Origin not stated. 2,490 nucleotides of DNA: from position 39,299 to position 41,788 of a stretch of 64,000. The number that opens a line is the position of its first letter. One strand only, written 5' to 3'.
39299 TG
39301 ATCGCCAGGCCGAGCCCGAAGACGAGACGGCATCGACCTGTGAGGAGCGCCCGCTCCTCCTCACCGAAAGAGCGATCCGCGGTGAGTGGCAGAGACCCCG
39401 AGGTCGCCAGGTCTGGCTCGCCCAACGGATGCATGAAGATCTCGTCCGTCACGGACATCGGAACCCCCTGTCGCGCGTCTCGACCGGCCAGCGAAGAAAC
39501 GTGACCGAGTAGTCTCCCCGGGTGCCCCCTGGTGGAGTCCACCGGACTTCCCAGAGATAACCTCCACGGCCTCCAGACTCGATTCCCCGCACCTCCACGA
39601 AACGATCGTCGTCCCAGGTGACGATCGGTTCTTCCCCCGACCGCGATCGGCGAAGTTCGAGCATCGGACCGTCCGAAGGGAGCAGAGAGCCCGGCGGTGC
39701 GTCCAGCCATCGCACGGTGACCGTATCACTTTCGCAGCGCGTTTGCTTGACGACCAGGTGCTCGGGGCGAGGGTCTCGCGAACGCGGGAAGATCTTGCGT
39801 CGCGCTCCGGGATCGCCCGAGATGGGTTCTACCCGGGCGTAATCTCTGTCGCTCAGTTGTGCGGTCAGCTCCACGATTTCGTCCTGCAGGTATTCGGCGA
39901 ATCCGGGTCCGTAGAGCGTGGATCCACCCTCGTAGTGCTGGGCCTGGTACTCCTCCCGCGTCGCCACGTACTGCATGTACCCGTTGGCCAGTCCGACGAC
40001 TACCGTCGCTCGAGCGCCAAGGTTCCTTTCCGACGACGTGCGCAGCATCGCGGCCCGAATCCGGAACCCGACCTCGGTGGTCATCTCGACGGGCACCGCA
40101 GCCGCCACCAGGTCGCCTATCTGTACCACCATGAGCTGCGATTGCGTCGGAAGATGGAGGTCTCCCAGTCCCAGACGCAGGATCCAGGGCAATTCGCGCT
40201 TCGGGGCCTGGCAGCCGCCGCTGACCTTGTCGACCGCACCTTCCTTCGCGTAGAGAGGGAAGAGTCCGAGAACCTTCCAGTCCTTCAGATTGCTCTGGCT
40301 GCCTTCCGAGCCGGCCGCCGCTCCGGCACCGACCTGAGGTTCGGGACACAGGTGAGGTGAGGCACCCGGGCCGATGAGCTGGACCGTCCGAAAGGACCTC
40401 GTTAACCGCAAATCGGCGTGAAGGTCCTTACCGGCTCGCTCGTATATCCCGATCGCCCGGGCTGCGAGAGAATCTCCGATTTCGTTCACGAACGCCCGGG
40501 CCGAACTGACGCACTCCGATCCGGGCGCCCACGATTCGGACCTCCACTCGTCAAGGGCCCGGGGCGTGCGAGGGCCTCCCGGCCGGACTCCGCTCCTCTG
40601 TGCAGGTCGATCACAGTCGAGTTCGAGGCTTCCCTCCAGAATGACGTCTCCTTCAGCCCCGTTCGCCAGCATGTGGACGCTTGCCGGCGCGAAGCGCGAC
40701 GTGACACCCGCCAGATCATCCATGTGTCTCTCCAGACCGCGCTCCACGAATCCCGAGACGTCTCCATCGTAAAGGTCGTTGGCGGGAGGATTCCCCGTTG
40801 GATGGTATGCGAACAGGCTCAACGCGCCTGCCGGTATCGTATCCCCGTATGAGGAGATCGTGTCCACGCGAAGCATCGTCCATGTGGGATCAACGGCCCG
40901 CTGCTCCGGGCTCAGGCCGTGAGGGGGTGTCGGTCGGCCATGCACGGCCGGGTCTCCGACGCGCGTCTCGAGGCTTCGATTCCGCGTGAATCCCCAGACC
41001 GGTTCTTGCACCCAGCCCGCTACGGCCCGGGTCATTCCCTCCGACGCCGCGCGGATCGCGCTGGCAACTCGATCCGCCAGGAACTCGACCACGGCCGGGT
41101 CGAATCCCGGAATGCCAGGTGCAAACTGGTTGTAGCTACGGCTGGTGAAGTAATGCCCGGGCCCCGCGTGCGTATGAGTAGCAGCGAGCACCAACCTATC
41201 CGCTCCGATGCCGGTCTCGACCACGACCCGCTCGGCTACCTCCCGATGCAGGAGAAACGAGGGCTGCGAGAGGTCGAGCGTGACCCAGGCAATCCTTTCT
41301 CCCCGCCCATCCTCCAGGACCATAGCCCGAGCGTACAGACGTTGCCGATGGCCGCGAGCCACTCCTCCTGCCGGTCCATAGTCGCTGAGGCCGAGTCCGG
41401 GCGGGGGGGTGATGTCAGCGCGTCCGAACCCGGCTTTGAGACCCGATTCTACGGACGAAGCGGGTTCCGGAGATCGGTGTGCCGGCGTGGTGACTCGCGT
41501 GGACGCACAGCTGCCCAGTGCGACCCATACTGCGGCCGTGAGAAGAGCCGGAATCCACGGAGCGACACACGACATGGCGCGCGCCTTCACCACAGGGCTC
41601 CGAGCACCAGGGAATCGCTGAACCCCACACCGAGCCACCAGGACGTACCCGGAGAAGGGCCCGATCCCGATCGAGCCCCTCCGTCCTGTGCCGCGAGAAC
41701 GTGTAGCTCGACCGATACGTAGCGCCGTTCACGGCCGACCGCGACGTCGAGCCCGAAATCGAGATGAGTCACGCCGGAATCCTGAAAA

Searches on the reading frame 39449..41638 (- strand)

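Call 73: search_protein_families(library=pfam, proteins=[window:39449-41638:-], max_evalue=0.00001)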
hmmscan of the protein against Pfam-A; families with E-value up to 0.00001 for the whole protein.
window:39449-41638:- (729 aa): 1 family
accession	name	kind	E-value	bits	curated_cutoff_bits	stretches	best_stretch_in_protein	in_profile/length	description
PF04734.18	Ceramidase_alk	-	1.5e-51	176.1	32.1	1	69-579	3-502/509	Neutral/alkaline non-lysosomal ceramidase, N-terminal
